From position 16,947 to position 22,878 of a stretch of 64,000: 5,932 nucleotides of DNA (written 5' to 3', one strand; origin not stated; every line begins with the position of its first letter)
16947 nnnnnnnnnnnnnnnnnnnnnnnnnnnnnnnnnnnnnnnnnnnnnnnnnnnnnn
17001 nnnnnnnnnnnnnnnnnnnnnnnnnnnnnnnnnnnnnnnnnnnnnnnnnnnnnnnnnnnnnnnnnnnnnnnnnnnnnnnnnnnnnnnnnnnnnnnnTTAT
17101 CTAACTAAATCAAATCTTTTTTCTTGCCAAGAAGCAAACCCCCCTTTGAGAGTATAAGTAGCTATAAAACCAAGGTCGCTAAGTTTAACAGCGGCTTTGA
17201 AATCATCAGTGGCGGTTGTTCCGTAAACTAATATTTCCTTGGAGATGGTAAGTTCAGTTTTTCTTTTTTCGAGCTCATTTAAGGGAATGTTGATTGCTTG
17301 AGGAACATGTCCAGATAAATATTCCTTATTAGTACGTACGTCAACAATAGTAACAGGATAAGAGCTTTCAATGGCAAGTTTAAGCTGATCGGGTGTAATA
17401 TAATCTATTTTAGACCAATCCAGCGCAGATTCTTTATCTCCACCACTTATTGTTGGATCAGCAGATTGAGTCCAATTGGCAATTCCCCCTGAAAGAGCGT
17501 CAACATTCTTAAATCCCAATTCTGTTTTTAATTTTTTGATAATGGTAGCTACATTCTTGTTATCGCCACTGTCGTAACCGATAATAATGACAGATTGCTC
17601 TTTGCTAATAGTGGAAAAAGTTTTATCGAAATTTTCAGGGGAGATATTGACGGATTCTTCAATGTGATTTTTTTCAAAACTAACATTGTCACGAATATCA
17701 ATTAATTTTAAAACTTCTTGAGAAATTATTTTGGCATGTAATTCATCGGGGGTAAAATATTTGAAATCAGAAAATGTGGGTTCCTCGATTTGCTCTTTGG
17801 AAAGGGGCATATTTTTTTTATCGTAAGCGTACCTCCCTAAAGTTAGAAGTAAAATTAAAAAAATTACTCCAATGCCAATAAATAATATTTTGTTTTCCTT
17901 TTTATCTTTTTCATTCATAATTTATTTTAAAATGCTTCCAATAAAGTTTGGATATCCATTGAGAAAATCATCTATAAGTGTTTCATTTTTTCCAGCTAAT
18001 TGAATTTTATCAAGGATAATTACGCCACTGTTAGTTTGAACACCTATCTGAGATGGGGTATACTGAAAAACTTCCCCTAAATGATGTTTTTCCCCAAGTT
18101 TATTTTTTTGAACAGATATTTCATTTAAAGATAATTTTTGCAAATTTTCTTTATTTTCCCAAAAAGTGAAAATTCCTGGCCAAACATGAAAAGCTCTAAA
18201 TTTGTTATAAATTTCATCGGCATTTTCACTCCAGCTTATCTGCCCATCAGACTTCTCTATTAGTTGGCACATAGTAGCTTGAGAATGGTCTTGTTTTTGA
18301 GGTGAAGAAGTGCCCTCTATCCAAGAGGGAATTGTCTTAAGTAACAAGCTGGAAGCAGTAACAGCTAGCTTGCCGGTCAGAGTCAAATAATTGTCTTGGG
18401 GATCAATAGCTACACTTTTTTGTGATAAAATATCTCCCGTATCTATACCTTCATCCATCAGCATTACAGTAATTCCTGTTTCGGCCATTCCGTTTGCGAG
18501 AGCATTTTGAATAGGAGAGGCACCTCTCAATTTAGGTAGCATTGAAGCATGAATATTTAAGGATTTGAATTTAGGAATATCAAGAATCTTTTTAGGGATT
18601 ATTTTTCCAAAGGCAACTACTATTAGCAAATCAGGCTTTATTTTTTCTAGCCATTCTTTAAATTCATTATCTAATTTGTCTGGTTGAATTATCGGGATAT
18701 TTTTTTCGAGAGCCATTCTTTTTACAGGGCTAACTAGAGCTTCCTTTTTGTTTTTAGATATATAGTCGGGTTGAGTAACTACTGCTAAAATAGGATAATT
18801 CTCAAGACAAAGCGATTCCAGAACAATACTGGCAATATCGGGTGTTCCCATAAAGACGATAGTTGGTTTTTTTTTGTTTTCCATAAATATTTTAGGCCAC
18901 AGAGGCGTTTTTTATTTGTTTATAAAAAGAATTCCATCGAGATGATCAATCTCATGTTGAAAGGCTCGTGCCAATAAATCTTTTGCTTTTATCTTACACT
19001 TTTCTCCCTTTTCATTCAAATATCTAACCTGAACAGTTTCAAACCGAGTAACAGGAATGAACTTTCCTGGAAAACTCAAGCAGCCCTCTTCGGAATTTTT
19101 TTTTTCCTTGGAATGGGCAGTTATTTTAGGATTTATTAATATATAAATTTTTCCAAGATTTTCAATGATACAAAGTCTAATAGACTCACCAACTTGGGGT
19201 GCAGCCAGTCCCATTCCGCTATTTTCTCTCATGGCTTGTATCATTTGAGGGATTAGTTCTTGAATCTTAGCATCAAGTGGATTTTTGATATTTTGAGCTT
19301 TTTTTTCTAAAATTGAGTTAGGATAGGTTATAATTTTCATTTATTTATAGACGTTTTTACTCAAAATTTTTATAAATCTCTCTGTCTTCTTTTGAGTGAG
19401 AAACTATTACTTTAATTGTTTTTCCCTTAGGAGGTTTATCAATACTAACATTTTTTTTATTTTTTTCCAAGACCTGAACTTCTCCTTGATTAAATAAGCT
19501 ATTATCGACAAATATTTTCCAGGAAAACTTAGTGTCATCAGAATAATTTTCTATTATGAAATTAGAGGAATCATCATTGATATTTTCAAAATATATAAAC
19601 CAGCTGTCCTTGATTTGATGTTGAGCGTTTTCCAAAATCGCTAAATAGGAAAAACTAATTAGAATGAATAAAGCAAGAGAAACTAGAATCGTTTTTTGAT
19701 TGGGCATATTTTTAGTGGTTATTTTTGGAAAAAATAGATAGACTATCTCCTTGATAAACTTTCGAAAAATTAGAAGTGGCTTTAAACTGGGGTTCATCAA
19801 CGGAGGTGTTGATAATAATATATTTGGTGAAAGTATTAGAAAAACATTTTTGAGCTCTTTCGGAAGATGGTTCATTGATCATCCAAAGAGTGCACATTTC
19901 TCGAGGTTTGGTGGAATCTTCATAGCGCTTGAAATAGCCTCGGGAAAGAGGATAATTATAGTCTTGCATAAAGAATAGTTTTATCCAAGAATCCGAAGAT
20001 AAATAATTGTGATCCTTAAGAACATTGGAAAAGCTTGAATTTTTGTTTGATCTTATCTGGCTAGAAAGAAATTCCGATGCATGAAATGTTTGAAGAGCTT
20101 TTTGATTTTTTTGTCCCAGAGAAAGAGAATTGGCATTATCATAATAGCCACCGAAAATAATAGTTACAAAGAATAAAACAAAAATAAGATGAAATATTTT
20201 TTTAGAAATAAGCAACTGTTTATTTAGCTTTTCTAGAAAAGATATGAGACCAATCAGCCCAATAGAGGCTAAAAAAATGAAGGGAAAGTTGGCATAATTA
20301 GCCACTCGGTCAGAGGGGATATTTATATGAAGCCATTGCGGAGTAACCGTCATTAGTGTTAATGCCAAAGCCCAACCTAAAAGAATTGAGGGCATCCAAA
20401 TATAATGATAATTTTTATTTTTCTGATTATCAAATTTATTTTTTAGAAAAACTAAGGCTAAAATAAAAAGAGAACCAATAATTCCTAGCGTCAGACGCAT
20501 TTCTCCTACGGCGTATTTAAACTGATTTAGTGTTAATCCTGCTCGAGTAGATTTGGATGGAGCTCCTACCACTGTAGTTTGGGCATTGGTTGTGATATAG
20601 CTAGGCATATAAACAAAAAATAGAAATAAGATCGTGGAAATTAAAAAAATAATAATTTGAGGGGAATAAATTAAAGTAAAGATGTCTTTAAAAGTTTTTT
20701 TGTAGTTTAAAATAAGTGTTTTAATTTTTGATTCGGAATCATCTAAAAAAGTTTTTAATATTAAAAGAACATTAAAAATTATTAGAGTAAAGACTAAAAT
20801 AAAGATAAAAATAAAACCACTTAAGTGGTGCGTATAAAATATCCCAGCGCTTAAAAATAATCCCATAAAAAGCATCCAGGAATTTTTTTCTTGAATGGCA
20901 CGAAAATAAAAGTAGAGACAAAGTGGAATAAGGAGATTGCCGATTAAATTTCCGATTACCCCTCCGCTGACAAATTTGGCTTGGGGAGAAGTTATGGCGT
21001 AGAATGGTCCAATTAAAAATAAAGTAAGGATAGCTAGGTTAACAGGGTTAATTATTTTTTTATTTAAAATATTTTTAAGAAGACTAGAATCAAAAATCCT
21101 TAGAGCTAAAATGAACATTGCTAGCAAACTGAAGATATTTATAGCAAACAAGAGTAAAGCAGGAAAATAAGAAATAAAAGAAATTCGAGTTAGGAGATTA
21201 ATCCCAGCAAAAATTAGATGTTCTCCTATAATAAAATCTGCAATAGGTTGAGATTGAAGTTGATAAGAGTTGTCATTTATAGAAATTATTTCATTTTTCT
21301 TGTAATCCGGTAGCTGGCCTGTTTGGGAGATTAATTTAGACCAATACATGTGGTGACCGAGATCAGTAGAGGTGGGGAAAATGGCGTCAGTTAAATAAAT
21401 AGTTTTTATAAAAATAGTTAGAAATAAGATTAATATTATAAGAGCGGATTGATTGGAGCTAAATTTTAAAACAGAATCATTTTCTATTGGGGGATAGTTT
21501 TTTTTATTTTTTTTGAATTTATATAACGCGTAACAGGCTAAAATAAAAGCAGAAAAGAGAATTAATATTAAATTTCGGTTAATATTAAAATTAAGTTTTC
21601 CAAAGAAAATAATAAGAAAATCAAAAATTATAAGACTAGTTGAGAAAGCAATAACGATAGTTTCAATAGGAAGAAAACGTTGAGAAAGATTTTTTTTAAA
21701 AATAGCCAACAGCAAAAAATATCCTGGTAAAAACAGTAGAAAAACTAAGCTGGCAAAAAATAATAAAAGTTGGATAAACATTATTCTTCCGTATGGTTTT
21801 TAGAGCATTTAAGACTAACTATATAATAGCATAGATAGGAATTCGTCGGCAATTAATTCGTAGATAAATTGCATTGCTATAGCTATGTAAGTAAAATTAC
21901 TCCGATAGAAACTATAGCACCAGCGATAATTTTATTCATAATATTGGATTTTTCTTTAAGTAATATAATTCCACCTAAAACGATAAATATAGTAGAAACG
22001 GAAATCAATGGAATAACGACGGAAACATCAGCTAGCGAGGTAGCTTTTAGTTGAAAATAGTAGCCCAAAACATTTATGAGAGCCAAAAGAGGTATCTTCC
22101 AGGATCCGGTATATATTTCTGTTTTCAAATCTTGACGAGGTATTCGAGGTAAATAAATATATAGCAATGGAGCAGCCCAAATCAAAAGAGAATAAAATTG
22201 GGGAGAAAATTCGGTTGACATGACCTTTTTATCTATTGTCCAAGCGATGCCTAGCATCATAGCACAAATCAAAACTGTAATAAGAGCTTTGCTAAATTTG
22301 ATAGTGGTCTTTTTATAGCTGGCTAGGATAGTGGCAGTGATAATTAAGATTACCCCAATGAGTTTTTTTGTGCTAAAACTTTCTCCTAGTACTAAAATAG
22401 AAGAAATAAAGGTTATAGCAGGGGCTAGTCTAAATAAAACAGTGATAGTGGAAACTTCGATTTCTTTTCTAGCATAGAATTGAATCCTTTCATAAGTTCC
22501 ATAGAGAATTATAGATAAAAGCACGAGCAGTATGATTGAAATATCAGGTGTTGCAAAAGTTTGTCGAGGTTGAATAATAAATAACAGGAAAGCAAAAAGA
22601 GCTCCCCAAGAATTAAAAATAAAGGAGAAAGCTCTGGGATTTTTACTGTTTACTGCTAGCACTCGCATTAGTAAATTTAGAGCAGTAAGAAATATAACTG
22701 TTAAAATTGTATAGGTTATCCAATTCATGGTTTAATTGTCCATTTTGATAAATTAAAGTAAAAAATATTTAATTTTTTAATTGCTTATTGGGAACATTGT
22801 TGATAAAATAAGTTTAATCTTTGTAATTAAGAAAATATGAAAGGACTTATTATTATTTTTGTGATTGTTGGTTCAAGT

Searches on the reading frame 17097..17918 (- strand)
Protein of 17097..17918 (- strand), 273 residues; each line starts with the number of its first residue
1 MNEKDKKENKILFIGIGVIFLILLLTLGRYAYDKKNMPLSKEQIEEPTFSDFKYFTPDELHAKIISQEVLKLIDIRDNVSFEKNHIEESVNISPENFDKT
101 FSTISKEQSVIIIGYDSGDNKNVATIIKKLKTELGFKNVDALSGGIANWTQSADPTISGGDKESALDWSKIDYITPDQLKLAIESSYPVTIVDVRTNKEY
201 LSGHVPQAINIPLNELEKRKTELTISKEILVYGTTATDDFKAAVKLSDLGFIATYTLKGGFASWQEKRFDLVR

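Call 62: search_protein_families(library=pfam, max_evalue=0.00001, proteins=[window:17097-17918:-])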
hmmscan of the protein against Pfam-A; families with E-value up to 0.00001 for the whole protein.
window:17097-17918:- (273 aa): 1 family
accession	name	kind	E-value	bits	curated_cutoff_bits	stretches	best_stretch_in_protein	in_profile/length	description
PF00581.25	Rhodanese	-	2e-32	112.1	22.2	2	175-267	1-102/102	Rhodanese-like domain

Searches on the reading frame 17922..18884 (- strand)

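Call 62: search_protein_families(library=pfam, max_evalue=0.00001, proteins=[window:17922-18884:-])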
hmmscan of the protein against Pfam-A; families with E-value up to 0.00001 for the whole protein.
window:17922-18884:- (320 aa): 2 families
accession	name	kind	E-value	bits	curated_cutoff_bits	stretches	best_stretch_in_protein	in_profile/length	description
PF00551.24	Formyl_trans_N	-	4e-38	131.4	26.1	1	9-184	3-180/181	Formyl transferase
PF02911.23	Formyl_trans_C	-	6.3e-20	71.7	21.1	1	209-311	2-99/100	Formyl transferase, C-terminal domain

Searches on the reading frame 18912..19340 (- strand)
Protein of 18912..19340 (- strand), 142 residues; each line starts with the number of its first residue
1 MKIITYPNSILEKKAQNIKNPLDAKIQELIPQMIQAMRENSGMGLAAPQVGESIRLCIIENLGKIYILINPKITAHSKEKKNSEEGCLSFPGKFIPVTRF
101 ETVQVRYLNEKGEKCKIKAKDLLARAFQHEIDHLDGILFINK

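Call 83: search_protein_families(library=pfam, max_evalue=0.001, proteins=[window:18912-19340:-])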
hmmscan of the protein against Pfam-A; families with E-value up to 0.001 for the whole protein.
window:18912-19340:- (142 aa): 1 family
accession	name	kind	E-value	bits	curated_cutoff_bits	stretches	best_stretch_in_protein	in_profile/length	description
PF01327.26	Pep_deformylase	-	9.9e-48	162.1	22.8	1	2-142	3-149/156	Polypeptide deformylase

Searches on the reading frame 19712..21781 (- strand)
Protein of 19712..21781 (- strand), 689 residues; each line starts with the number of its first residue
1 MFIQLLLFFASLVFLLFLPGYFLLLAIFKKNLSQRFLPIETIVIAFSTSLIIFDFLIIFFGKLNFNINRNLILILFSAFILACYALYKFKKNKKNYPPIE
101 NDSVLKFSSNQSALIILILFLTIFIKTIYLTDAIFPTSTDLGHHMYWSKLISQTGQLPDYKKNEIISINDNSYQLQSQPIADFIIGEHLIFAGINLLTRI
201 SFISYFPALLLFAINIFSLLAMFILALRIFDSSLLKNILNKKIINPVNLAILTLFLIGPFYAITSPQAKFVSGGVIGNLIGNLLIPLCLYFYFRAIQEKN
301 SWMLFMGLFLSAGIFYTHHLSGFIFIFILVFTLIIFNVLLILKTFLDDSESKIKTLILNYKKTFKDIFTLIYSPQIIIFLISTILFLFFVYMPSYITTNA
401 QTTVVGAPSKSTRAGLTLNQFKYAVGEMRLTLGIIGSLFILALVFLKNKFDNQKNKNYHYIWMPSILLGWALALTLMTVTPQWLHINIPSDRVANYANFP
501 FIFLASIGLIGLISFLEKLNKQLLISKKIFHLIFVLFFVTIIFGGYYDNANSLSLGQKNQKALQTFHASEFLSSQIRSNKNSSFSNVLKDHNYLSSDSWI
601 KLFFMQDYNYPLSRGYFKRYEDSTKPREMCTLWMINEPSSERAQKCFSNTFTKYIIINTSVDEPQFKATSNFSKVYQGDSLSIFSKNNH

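Call 62: search_protein_families(library=pfam, max_evalue=0.00001, proteins=[window:19712-21781:-])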
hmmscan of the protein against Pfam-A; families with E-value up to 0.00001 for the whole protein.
window:19712-21781:- (689 aa): 1 family
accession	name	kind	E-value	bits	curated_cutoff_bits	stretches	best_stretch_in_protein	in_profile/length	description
PF07760.16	DUF1616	-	7.7e-06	25.7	31.6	0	9-86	25-112/307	Protein of unknown function (DUF1616)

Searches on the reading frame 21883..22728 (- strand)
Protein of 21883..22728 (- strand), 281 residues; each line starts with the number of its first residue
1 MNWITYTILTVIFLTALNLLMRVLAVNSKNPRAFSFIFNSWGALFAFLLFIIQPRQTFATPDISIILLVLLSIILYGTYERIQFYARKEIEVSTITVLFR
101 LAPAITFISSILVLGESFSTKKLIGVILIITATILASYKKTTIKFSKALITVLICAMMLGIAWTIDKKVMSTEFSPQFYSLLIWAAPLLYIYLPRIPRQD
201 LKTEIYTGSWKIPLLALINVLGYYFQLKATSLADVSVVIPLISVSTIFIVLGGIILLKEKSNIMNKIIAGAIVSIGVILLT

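Call 62: search_protein_families(library=pfam, max_evalue=0.00001, proteins=[window:21883-22728:-])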
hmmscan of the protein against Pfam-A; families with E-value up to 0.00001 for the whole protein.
window:21883-22728:- (281 aa): 1 family
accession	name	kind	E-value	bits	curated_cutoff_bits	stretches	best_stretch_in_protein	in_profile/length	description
PF00892.27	EamA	-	2e-21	77.1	28.2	2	3-137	3-134/135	EamA-like transporter family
